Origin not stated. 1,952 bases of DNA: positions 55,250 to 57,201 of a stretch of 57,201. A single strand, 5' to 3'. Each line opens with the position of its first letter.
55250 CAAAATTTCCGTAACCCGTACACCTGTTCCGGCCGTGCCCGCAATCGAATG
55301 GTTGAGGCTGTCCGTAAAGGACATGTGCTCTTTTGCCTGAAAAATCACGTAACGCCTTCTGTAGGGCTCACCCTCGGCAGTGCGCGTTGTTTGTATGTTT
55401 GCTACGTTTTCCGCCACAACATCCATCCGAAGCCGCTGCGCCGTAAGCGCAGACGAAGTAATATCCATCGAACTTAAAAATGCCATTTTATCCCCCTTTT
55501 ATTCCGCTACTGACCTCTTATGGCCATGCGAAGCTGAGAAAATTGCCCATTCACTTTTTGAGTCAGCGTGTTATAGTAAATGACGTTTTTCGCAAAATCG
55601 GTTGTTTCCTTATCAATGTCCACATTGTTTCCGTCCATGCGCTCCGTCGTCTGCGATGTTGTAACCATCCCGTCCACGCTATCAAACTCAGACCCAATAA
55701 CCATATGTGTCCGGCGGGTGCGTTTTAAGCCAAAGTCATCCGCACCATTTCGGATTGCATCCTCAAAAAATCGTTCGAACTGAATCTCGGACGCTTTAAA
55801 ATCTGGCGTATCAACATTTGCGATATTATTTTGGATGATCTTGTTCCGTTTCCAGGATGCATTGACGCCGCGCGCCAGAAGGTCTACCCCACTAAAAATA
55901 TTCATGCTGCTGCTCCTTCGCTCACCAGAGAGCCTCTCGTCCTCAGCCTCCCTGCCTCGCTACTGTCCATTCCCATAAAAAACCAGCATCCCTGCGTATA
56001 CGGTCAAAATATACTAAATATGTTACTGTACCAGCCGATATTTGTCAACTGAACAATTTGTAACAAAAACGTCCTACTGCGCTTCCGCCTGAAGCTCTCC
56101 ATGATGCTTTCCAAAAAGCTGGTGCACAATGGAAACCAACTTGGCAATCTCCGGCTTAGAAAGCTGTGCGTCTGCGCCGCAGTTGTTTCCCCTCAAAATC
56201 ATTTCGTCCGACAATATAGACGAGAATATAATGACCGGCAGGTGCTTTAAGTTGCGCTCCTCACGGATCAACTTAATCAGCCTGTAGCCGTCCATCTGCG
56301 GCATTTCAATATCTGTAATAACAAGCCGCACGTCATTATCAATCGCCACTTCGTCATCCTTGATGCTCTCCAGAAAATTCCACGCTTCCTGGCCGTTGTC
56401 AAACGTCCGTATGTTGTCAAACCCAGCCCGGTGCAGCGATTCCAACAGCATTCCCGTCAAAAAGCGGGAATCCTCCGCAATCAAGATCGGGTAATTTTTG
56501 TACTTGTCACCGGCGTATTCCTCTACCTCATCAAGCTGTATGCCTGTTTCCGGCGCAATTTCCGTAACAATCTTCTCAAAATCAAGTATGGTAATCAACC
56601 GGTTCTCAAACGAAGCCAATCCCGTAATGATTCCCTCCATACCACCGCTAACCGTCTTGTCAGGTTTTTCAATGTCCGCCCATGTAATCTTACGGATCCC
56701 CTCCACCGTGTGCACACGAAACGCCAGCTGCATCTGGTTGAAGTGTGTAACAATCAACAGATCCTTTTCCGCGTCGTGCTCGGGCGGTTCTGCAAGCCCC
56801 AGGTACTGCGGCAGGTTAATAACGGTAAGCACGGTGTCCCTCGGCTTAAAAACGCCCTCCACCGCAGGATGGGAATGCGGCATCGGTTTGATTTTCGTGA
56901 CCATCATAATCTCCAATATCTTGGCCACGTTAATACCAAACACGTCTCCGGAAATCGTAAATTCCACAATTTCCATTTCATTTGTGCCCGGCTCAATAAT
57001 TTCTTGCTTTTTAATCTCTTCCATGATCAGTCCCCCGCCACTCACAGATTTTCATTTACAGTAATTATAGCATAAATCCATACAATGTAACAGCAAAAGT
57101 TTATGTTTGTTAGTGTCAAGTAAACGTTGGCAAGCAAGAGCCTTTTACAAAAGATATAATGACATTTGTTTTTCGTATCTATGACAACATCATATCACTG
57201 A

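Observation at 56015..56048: Exact sigma-28 promoter on the opposite strand overlaps the flgB sigma-A promoter and fires antisense into cheV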

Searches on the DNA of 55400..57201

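Call 23: search_rna_families(source=window, start=55400, end=57201, threshold=evalue, max_evalue=1)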
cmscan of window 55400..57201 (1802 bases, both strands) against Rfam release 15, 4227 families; matches with E-value up to 1: 0.
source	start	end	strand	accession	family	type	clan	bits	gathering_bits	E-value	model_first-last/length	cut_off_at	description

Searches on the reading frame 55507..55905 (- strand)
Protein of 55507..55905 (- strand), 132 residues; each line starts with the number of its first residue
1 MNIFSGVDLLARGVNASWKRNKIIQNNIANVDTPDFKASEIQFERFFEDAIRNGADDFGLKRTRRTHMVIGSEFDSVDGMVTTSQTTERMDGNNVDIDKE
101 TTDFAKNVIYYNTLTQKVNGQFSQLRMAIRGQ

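Call 22: find_homologous_proteins(query=window:55507-55905:-, max_evalue=1e-20)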
Query window:55507-55905:- (132 aa): 216 proteins with E <= 1e-20 among 1358 candidates; the best 120 are listed.
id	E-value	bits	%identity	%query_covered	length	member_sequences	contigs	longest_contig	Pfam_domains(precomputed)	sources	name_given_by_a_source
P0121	2.5e-80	285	100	100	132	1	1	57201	-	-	-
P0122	1.0e-57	212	76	99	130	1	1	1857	-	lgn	-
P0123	4.2e-50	187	67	100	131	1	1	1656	-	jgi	jgi:flagellar basal-body rod protein FlgB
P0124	3.6e-49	184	67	100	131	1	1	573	-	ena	-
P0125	3.6e-49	184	68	100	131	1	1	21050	-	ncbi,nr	ncbi:flagellar basal body rod protein FlgB [Christensenellaceae bacterium OttesenSCG-928-K19]|nr:fla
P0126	2.2e-48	181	65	100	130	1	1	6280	-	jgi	-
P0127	5.8e-48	180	65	100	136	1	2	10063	-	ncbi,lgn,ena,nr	ncbi:MAG TPA: flagellar basal body rod protein FlgB [Clostridiales bacterium]|nr:flagellar basal bod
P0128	7.3e-48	180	65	100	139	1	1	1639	-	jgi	jgi:flagellar basal-body rod protein FlgB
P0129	4.0e-47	177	64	100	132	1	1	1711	-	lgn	-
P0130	1.3e-45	173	62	100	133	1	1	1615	-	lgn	-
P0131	2.6e-45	172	61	98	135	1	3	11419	-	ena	-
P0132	4.6e-45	171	61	100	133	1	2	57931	-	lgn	-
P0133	1.4e-43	166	61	100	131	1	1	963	-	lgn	-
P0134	1.8e-43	166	60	98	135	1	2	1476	-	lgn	-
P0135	5.2e-42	161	58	98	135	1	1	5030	PF00460.26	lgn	-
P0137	1.2e-41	160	59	99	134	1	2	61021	-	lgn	-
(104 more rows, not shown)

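Call 24: find_encoding_contigs(protein=P0123, flank=3000, max_places=2)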
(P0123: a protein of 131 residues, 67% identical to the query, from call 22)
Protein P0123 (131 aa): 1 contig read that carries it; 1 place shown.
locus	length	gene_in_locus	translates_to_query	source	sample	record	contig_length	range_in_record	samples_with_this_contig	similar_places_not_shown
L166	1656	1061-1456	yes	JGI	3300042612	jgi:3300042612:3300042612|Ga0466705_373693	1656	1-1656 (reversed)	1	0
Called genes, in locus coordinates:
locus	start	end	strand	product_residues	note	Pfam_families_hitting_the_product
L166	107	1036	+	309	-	PF01584:CheW, PF00072:Response_reg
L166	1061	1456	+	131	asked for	-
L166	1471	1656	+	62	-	?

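Call 25: find_encoding_contigs(protein=P0126, flank=3000, max_places=2)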
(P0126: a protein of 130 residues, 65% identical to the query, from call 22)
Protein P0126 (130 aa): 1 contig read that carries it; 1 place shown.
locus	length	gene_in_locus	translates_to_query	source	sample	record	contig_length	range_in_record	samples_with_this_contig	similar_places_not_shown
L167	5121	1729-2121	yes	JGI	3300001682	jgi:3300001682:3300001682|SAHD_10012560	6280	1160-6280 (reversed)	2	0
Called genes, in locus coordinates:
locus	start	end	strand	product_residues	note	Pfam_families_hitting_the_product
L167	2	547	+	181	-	?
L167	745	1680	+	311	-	PF01584:CheW, PF00072:Response_reg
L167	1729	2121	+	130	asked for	-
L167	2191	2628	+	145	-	PF00460:Flg_bb_rod, PF06429:Flg_bbr_C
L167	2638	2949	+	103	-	PF02049:FliE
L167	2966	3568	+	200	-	PF04347:FliO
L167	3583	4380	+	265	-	PF00813:FliP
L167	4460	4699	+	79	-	PF01313:Bac_export_3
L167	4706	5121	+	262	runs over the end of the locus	PF01311:Bac_export_1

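Call 26: find_encoding_contigs(protein=P0128, flank=3000, max_places=2)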
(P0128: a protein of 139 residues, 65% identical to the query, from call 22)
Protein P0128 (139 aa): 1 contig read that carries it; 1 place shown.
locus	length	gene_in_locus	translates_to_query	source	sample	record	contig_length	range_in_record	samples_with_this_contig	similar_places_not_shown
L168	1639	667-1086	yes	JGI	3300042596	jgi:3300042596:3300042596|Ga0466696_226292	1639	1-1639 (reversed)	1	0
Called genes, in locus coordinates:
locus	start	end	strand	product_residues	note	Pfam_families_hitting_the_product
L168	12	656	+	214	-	PF01584:CheW, PF00072:Response_reg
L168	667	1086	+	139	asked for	-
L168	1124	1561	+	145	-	PF00460:Flg_bb_rod, PF06429:Flg_bbr_C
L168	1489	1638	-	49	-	?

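Call 27: find_encoding_contigs(protein=P0129, flank=3000, max_places=2)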
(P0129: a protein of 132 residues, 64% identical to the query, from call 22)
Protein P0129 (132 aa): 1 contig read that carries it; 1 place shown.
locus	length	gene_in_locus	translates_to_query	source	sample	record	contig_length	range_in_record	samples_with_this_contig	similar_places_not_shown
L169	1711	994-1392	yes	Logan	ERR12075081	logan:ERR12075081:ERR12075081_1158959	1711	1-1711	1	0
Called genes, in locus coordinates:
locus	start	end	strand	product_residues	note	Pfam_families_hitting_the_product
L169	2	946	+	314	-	?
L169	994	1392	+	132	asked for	-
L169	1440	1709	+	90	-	?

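Call 55: find_encoding_contigs(protein=P0131, flank=4000, max_places=2)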
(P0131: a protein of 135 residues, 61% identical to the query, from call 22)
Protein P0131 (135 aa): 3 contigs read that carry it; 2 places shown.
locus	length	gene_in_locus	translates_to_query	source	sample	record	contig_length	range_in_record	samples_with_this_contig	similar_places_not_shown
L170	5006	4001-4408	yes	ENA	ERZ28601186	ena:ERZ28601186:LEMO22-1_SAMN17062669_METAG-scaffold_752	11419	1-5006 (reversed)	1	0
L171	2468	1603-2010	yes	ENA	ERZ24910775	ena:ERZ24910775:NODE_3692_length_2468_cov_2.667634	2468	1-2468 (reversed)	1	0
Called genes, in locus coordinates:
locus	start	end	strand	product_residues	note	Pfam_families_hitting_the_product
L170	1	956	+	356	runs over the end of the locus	PF03816:LytR_cpsA_psr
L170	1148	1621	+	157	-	PF01584:CheW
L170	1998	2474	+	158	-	-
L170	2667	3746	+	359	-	PF13487:HD_5, PF01966:HD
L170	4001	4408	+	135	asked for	-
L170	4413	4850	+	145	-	PF00460:Flg_bb_rod, PF06429:Flg_bbr_C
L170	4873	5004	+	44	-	?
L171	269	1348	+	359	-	PF13487:HD_5, PF01966:HD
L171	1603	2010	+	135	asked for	-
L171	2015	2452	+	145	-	PF00460:Flg_bb_rod, PF06429:Flg_bbr_C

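Call 56: find_encoding_contigs(protein=P0132, flank=4000, max_places=2)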
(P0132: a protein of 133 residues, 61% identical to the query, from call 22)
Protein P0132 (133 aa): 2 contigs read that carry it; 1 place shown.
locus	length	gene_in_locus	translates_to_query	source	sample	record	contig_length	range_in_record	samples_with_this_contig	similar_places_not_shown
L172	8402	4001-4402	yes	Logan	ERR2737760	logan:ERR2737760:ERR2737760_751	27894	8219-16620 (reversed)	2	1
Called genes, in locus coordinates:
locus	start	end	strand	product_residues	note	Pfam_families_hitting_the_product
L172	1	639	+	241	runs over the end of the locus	PF02463:SMC_N (faint), PF00005:ABC_tran, PF13304:AAA_21 (weak)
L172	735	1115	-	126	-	-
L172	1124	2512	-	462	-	PF00133:tRNA-synt_1 (faint), PF01406:tRNA-synt_1e, PF01921:tRNA-synt_1f (faint), PF09334:tRNA-synt_1g (weak), PF09190:DALR_2, PF23493:CysS_C (weak)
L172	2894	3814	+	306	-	PF01584:CheW, PF00072:Response_reg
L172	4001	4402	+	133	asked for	-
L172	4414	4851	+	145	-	PF00460:Flg_bb_rod, PF06429:Flg_bbr_C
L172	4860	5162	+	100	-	PF02049:FliE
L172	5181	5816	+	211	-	PF04347:FliO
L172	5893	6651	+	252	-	PF00813:FliP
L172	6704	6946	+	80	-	PF01313:Bac_export_3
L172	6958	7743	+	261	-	PF01311:Bac_export_1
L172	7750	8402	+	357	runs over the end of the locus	PF01312:Bac_export_2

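Call 57: find_encoding_contigs(protein=P0137, flank=4000, max_places=2)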
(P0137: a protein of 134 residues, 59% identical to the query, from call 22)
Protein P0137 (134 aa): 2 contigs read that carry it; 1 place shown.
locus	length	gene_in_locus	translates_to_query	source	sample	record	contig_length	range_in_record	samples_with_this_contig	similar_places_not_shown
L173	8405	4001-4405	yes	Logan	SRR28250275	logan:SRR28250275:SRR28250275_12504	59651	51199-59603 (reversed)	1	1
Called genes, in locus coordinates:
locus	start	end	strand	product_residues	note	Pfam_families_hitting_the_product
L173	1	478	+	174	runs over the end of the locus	?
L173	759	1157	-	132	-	-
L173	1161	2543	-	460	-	PF01406:tRNA-synt_1e, PF01921:tRNA-synt_1f (faint), PF00133:tRNA-synt_1 (faint), PF09334:tRNA-synt_1g (weak), PF09190:DALR_2, PF23493:CysS_C (weak)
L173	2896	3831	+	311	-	PF01584:CheW, PF00072:Response_reg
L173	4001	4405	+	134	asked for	-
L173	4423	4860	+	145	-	PF00460:Flg_bb_rod (weak), PF06429:Flg_bbr_C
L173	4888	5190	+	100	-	PF02049:FliE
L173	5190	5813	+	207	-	PF04347:FliO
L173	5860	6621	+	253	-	PF00813:FliP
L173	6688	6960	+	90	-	PF01313:Bac_export_3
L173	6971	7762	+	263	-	PF01311:Bac_export_1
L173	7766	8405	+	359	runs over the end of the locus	PF01312:Bac_export_2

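Call 60: search_protein_families(library=ncbifam, max_evalue=0.00001, proteins=[window:55507-55905:-])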
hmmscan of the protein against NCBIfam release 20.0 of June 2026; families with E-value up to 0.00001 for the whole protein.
window:55507-55905:- (132 aa): 16 families
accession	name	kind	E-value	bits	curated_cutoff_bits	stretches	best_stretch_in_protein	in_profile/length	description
NF009266.0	PRK12623.1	equivalog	4.1e-30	104.4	144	1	8-131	14-132/133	flagellar basal body rod protein FlgB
TIGR01396.1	FlgB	equivalog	2e-28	99.2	59.05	1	7-130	5-131/131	flagellar basal body rod protein FlgB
NF009264.0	PRK12621.1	equivalog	7.6e-20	71.7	163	1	6-129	8-131/136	flagellar basal body rod protein FlgB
NF009267.0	PRK12624.1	equivalog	3.8e-18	66.4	241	1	7-130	11-141/143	flagellar basal body rod protein FlgB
NF009265.0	PRK12622.1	equivalog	1.1e-15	58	145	1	1-124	1-129/135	flagellar basal body rod protein FlgB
NF009262.0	PRK12619.1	equivalog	4.9e-15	56.1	183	1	5-131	7-129/130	flagellar basal body rod protein FlgB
NF009263.0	PRK12620.1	equivalog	2.7e-12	46.8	158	1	18-132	20-133/133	flagellar basal body rod protein FlgB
NF005280.0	PRK06797.1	equivalog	1.2e-11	45.4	106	1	19-131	17-134/135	flagellar basal body rod protein FlgB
NF009328.0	PRK12685.1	equivalog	2.5e-11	44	169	1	17-132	19-116/116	flagellar basal body rod protein FlgB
NF004654.1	PRK06004.1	equivalog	2.8e-10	41.2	142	1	19-130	11-125/126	flagellar basal body rod protein FlgB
NF009270.0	PRK12627.1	equivalog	4.3e-10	40.1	128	1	18-102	19-98/128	FlgB family protein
NF004653.1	PRK06003.1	equivalog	1.6e-08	35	153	1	16-104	16-99/126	flagellar basal body rod protein FlgB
NF005527.0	PRK07182.1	equivalog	4.1e-08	33.4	211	0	18-52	20-54/148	flagellar basal body rod protein FlgB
TIGR03506.1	FlgEFG_subfam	subfamily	1.9e-07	31.2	70.25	1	12-87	8-63/351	flagellar hook-basal body complex protein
NF009275.1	PRK12632.1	equivalog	4e-06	27.2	170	1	4-104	5-100/130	flagellar basal body rod protein FlgC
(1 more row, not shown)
